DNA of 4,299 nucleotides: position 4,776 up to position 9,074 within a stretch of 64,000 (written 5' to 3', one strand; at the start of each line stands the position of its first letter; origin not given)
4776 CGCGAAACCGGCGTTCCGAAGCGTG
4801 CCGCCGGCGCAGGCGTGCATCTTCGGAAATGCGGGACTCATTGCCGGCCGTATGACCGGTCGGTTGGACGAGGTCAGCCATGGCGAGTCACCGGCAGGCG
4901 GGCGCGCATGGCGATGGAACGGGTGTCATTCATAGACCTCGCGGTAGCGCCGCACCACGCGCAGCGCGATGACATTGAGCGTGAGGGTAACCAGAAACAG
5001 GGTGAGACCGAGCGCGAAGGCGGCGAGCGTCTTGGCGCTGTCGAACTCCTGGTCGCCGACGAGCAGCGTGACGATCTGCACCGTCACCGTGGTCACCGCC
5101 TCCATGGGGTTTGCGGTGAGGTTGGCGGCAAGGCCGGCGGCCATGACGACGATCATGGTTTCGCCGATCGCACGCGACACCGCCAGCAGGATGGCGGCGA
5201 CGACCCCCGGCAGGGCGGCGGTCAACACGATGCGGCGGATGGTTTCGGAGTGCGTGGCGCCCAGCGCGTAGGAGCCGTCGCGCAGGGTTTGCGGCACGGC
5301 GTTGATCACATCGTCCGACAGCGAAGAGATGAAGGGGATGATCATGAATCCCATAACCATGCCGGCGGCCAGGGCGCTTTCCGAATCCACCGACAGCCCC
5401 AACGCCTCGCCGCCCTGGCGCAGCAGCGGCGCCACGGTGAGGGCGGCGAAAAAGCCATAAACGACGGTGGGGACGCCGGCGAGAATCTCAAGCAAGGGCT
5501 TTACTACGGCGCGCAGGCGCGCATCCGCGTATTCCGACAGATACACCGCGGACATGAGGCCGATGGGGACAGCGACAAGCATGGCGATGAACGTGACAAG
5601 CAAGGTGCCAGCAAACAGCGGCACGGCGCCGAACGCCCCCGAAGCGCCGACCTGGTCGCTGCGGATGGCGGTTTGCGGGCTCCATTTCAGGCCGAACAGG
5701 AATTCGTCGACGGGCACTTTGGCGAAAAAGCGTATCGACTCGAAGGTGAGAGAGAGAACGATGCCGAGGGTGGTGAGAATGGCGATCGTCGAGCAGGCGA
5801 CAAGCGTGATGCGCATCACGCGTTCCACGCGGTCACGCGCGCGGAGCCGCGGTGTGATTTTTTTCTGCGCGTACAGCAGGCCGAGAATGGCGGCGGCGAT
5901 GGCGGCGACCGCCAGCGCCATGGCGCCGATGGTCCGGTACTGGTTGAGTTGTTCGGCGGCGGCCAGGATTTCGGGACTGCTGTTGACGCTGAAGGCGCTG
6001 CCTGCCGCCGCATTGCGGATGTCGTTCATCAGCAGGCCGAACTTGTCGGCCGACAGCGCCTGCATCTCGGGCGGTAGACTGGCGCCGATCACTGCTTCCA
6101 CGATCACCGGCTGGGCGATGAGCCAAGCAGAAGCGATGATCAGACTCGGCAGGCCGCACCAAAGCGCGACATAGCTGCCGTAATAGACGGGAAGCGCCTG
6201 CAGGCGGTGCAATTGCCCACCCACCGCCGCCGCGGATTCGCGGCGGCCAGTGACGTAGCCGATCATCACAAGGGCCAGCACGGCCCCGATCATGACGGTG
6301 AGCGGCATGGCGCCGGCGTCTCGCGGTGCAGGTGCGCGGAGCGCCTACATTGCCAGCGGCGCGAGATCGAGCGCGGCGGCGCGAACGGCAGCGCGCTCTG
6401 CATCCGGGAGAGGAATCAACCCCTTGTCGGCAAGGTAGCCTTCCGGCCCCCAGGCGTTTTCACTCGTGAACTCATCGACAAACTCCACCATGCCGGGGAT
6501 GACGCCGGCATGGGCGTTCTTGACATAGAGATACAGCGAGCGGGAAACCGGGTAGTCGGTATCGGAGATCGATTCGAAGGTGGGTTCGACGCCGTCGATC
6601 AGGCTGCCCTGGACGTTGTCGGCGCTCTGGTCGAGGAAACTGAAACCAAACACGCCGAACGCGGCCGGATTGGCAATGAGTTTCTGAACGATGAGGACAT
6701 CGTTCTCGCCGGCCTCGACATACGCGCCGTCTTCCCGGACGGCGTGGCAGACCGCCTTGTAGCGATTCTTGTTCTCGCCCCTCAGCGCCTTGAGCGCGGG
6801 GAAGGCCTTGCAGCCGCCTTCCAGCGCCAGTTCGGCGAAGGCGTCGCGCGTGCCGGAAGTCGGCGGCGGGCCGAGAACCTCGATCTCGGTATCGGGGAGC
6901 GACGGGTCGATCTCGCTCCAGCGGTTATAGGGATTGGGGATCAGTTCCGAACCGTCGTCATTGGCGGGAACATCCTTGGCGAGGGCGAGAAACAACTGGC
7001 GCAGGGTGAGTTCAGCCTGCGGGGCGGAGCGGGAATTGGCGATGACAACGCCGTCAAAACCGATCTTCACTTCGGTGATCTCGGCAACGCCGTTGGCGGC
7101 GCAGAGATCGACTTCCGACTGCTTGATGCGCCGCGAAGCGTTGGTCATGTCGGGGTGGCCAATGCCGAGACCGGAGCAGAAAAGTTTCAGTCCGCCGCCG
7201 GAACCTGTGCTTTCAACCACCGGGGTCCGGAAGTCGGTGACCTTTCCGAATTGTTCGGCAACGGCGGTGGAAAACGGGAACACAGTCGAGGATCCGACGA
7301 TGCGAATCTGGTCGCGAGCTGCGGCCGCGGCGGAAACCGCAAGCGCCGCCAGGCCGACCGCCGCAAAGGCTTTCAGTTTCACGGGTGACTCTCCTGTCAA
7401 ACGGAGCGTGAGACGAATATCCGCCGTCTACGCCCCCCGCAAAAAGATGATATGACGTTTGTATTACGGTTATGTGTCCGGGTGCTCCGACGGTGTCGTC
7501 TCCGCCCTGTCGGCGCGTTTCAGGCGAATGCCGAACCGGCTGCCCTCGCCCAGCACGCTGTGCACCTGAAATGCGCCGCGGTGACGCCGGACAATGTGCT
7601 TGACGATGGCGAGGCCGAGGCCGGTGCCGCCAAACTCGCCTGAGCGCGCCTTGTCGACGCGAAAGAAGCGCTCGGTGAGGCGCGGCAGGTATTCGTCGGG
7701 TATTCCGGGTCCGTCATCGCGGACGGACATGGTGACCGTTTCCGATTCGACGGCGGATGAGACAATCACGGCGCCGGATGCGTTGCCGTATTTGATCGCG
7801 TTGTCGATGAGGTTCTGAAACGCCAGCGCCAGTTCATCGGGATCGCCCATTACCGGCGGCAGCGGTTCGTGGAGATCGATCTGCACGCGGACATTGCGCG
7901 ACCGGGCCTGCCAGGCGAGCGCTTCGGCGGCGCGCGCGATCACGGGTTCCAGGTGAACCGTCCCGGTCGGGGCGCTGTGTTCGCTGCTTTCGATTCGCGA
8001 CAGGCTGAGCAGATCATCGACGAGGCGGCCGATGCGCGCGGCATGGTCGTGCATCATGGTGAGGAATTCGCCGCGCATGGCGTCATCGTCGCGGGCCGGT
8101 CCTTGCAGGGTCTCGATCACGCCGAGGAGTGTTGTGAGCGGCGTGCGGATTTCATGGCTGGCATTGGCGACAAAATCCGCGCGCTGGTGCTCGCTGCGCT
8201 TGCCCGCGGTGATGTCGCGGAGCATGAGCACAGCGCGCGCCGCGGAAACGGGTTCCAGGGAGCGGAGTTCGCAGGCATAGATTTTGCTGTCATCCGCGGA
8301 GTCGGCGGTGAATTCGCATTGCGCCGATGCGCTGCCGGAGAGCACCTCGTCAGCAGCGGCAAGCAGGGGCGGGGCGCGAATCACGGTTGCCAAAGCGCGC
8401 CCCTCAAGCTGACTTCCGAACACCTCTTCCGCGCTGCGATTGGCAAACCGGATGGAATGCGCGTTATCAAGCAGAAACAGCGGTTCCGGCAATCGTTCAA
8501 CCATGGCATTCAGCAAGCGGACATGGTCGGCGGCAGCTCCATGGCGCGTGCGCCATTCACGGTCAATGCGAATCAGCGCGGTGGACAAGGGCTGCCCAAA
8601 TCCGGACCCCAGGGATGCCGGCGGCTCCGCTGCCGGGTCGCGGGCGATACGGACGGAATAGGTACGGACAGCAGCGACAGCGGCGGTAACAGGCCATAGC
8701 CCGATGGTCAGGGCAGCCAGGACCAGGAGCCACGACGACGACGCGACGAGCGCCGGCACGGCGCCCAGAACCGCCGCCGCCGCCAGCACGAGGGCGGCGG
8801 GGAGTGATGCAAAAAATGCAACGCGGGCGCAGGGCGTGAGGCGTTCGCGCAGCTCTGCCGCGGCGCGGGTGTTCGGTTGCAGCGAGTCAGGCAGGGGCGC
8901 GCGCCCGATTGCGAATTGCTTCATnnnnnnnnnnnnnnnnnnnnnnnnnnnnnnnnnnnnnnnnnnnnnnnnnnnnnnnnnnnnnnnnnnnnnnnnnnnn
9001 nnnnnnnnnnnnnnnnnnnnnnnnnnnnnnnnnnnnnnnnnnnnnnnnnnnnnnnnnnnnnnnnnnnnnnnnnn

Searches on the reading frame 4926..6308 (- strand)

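Call 102: search_protein_families(library=pfam, proteins=[window:4926-6308:-], max_evalue=0.00001)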
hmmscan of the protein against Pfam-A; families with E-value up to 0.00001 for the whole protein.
window:4926-6308:- (460 aa): 2 families
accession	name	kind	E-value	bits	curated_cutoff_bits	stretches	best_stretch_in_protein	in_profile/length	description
PF12501.13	DUF3708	-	3.3e-31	108.6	24.1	1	9-178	3-165/166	Phosphate ATP-binding cassette transporter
PF00528.27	BPD_transp_1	-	1.4e-14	54.7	26.4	1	246-456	1-183/184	Binding-protein-dependent transport system inner membrane component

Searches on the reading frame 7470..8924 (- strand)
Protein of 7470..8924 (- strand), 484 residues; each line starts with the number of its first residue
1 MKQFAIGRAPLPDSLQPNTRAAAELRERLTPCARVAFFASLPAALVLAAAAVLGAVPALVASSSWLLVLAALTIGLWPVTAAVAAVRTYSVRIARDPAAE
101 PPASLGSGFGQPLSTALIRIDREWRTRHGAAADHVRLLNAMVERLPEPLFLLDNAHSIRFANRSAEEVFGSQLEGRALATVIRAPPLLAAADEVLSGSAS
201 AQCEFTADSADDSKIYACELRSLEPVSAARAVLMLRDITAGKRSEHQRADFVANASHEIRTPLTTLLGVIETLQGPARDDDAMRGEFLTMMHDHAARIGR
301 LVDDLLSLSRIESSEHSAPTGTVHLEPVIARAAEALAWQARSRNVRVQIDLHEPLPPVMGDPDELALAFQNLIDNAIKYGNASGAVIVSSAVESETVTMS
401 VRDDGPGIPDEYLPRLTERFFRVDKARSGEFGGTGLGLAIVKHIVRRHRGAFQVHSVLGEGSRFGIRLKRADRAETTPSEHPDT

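Call 102: search_protein_families(library=pfam, proteins=[window:7470-8924:-], max_evalue=0.00001)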
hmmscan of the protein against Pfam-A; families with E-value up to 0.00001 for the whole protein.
window:7470-8924:- (484 aa): 3 families
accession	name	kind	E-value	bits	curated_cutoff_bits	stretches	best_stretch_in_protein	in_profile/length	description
PF02518.31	HATPase_c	-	2.1e-26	93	26.4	1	360-470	1-109/111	Histidine kinase-, DNA gyrase B-, and HSP90-like ATPase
PF00512.31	HisKA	-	4.6e-18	65.5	26.9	1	248-313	2-65/66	His Kinase A (phospho-acceptor) domain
PF13581.12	HATPase_c_2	-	5.7e-08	33.3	27.4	1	363-447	30-111/127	Histidine kinase-like ATPase domain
